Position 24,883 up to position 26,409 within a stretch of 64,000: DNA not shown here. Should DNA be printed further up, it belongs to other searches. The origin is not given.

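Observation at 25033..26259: Cyc2-like fused cytochrome-porin: candidate outer-membrane metal (Fe/Mn) oxidase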

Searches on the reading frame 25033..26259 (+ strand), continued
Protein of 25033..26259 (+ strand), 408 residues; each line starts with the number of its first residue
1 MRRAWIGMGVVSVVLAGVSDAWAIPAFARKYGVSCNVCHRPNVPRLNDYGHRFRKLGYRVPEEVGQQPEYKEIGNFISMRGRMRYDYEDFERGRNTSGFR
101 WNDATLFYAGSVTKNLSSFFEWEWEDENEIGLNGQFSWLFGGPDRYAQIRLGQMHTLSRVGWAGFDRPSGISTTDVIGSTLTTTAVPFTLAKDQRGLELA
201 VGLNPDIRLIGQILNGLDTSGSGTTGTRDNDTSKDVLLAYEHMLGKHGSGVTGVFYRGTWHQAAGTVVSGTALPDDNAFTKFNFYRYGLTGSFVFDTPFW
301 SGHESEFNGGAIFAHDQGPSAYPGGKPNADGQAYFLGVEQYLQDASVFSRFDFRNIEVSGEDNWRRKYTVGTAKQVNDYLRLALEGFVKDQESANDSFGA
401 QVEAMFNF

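Call 37: find_homologous_proteins(query=A2, max_evalue=0.001)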
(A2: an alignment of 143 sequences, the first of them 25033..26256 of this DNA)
Query A2 (143 sequences) (408 aa, profile of the alignment): 153 proteins with E <= 0.001 among 8000 candidates; the best 120 are listed.
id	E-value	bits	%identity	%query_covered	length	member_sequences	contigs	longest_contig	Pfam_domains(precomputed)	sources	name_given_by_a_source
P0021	5.6e-129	449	55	98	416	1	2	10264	-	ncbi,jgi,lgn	-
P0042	1.3e-126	441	43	95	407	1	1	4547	-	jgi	jgi:hypothetical protein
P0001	2.0e-126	441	100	100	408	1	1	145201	-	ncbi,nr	ncbi:MAG: hypothetical protein HY352_04985 [Candidatus Omnitrophica bacterium]|nr:hypothetical prote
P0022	5.4e-125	436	55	98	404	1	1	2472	-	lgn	-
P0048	6.1e-125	436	42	99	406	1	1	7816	-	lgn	-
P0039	3.1e-124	434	45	95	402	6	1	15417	-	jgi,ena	-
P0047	3.5e-124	433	42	99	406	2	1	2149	-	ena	-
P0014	4.0e-124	433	75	100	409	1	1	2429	-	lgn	-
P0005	5.7e-124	433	79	100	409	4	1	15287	-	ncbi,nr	ncbi:MAG: hypothetical protein HY595_04725 [Candidatus Omnitrophica bacterium]|nr:hypothetical prote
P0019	8.4e-124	432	55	98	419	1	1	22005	-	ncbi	-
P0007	9.4e-124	432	79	100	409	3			-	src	-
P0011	1.2e-123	432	75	100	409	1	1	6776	-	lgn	-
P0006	1.8e-123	431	79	100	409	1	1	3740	-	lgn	-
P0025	2.5e-123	431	53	99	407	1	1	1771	-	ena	-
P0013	7.1e-123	429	76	100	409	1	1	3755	-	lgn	-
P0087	2.2e-62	230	51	11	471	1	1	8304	-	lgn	-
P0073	4.2e-62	229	31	53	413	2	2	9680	-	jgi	jgi:hypothetical protein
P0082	1.1e-55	208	31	46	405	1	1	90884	-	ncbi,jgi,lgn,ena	-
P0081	4.7e-48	183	46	15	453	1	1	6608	-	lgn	-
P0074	4.9e-44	169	38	25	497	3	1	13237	-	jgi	jgi:hypothetical protein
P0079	5.5e-44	169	55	14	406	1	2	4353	PF13557.13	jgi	jgi:hypothetical protein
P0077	4.8e-39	153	44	17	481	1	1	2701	-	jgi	jgi:hypothetical protein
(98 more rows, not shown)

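Call 38: search_solved_structures(query=A1, max_evalue=1)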
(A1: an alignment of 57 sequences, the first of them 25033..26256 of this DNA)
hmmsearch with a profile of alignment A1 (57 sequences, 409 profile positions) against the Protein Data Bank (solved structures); distinct sequences matched with E-value up to 1: 7.
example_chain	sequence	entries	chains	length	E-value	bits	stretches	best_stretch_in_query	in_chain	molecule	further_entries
3ebw_A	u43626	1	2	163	0.14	14.1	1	250-321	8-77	Per a 4 allergen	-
7eqm_A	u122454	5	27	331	0.16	13.9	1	322-393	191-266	Chitoporin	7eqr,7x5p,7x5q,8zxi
5mdq_A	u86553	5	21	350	0.18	13.7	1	322-393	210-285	Chitoporin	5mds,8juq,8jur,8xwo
5mdo_A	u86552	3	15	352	0.18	13.7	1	322-393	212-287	Chitoporin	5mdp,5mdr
7cbd_A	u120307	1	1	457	0.33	12.8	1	121-190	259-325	Exoglucanase A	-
3vte_A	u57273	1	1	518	0.9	11.4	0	98-125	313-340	Tetrahydrocannabinolic acid synthase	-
29vy_A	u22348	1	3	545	0.97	11.3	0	98-125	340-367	Tetrahydrocannabinolic acid synthase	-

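Call 39: find_encoding_contigs(protein=P0074, flank=5000, max_places=3)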
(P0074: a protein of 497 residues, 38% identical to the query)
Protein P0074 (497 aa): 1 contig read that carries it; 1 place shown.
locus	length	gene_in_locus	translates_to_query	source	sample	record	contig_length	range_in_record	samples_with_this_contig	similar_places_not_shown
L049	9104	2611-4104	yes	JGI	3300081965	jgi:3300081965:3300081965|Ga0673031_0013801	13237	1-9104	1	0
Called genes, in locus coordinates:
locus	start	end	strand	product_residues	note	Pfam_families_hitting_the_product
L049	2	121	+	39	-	?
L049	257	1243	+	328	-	PF01497:Peripla_BP_2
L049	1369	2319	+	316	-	PF05368:NmrA, PF13460:NAD_binding_10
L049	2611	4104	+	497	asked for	-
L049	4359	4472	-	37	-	-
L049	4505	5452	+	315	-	PF13409:GST_N_2 (weak), PF13410:GST_C_2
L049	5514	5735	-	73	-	-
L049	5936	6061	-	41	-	-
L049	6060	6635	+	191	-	PF07152:YaeQ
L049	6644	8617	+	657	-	PF00005:ABC_tran, PF02463:SMC_N (faint), PF03193:RsgA_GTPase (faint), PF13191:AAA_16 (faint), PF13555:AAA_29 (faint), PF00006:ATP-synt_ab (faint), PF00005:ABC_tran, PF16326:ABC_tran_CTD, +4 more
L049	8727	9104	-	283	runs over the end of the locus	-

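Call 41: find_homologous_proteins(query=P0139, max_evalue=1e-10)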
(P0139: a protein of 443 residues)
Query P0139 (443 aa): 263 proteins with E <= 1e-10 among 7576 candidates; the best 120 are listed.
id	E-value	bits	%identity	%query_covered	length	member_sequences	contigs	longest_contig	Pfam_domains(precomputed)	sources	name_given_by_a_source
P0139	0.0e+0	1025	100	100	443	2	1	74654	PF07396.18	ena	-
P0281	1.1e-214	732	74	100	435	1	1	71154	-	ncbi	-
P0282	8.7e-209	712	73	95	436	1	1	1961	PF07396.18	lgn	-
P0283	8.6e-203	692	69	99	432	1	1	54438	PF07396.18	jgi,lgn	jgi:hypothetical protein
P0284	2.3e-199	681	67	100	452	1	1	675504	PF07396.18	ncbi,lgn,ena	-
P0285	7.0e-195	666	65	100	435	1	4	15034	PF07396.18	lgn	-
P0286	3.3e-179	615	64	98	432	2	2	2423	-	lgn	-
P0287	7.7e-176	604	64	95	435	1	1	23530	PF07396.18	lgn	-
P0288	1.5e-174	599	61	100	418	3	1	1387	PF07396.18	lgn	-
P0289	4.0e-172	591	60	100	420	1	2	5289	PF07396.18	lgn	-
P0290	5.0e-172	591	60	100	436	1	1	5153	PF07396.18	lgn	-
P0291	3.1e-169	582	61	98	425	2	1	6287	-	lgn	-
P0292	3.2e-168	579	58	100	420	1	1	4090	PF07396.18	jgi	jgi:hypothetical protein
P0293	5.4e-168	578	59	100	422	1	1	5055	-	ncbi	-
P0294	8.0e-168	577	58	100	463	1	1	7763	-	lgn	-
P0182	8.1e-100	353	42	99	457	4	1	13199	-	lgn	-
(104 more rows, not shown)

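Call 64: search_protein_families(library=pfam, proteins=[L044:4405-5919:+, L044:7186-7581:+, L042:7278-7595:+, L012:7106-7423:+, L012:7452-8150:+, L018:5557-5916:+, L036:7200-7574:+, L025:7512-8252:+, L040:7210-8007:+, L013:1161-1535:+], max_evalue=0.01)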
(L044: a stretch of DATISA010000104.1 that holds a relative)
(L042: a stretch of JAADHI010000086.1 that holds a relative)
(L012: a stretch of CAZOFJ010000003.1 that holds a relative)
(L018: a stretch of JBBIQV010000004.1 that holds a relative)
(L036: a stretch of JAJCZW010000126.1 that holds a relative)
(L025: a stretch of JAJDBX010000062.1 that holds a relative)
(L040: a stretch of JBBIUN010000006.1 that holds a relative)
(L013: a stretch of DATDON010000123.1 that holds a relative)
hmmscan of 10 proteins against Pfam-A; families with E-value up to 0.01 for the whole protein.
L044:4405-5919:+ (504 aa): 6 families
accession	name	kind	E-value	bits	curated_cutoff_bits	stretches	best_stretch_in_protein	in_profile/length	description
PF00033.24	Cytochrome_B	-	5e-49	167.2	27.2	1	22-208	3-188/189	Cytochrome b/b6/petB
PF13631.11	Cytochrom_B_N_2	-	2.6e-42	145.1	27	1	91-278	2-166/169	Cytochrome b(N-terminal)/b6/petB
PF00032.22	Cytochrom_B_C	-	1.2e-09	38.7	20.7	1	282-361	2-77/102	Cytochrome b(C-terminal)/b6/petD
PF00034.26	Cytochrom_C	-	1.2e-08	36.5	21.3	1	387-472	3-89/90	Cytochrome c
PF13442.11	Cytochrome_CBB3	-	5.3e-06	27.1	27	1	385-469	3-68/68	Cytochrome C oxidase, cbb3-type, subunit III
PF14358.11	DUF4405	-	0.0005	21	26.7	1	38-100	5-62/66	Domain of unknown function (DUF4405)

L044:7186-7581:+ (131 aa): 2 families
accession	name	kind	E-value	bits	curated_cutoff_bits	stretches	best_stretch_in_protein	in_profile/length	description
PF13442.11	Cytochrome_CBB3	-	3e-13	50.3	27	1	42-122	3-68/68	Cytochrome C oxidase, cbb3-type, subunit III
PF00034.26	Cytochrom_C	-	6.9e-11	43.8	21.3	1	43-125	2-89/90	Cytochrome c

L042:7278-7595:+ (105 aa): 3 families
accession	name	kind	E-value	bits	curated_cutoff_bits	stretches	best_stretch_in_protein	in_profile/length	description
PF00034.26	Cytochrom_C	-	5.6e-11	44.1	21.3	1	28-104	2-89/90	Cytochrome c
PF13442.11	Cytochrome_CBB3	-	7.4e-08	33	27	1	26-101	2-68/68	Cytochrome C oxidase, cbb3-type, subunit III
PF02433.20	FixO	-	0.0099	15.8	29.6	0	54-84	104-134/219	Cytochrome C oxidase, mono-heme subunit/FixO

L012:7106-7423:+ (105 aa): 3 families
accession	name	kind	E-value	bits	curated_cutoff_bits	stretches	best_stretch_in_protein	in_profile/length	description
PF00034.26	Cytochrom_C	-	2.4e-11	45.2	21.3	1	26-104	1-90/90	Cytochrome c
PF02433.20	FixO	-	1.8e-05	24.8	29.6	1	50-85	101-136/219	Cytochrome C oxidase, mono-heme subunit/FixO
PF13442.11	Cytochrome_CBB3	-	2.5e-05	25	27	1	24-100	1-68/68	Cytochrome C oxidase, cbb3-type, subunit III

L012:7452-8150:+ (232 aa): 0 families

L018:5557-5916:+ (119 aa): 3 families
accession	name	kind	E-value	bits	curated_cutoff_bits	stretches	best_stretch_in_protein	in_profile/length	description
PF00034.26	Cytochrom_C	-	6.1e-12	47.1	21.3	1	41-119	1-90/90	Cytochrome c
PF13442.11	Cytochrome_CBB3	-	8.5e-09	36.1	27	1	41-115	3-68/68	Cytochrome C oxidase, cbb3-type, subunit III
PF02433.20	FixO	-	1.1e-05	25.5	29.6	0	65-102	101-138/219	Cytochrome C oxidase, mono-heme subunit/FixO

L036:7200-7574:+ (124 aa): 2 families
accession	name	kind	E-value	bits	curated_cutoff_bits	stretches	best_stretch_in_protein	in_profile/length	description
PF13442.11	Cytochrome_CBB3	-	3.4e-11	43.7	27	1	31-112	2-68/68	Cytochrome C oxidase, cbb3-type, subunit III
PF00034.26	Cytochrom_C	-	4e-08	34.9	21.3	1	34-115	3-89/90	Cytochrome c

L025:7512-8252:+ (246 aa): 1 family
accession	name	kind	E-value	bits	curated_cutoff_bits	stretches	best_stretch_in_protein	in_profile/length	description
PF14376.11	Haem_bd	-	0.0073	16.7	27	0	103-144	29-70/133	Haem-binding domain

L040:7210-8007:+ (265 aa): 6 families
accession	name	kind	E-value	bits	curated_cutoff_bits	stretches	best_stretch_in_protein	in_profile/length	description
PF14522.11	Cytochrome_C7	-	5.8e-13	48.9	24.8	2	191-257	8-66/67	Cytochrome c7 and related cytochrome c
PF09699.15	Paired_CXXCH_1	-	1.1e-09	38.3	20.6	0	197-231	9-38/41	Doubled CXXCH motif (Paired_CXXCH_1)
PF14537.11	Cytochrom_c3_2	-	2.8e-06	28.2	25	0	78-135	6-65/79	Cytochrome c3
PF22113.1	Mtrc-MtrF_II-IV_dom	-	3.9e-06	26.9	30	1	78-163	6-89/176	Outer membrane cytochrome MtrC/MtrF-like, domains II/IV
PF07102.17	YbcO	-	5.4e-05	23.6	29.9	1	51-94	24-66/92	Putative nuclease YbcO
PF13435.11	Cytochrome_C554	-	7.8e-05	24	20.8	1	72-107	41-84/84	Cytochrome c554 and c-prime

L013:1161-1535:+ (124 aa): 3 families
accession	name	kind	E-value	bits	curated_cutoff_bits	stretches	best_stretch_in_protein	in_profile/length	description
PF00034.26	Cytochrom_C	-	9.6e-11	43.3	21.3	1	40-117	2-90/90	Cytochrome c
PF02433.20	FixO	-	5.8e-10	39.5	29.6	1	63-100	101-138/219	Cytochrome C oxidase, mono-heme subunit/FixO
PF13442.11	Cytochrome_CBB3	-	1.1e-08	35.7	27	1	38-113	2-68/68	Cytochrome C oxidase, cbb3-type, subunit III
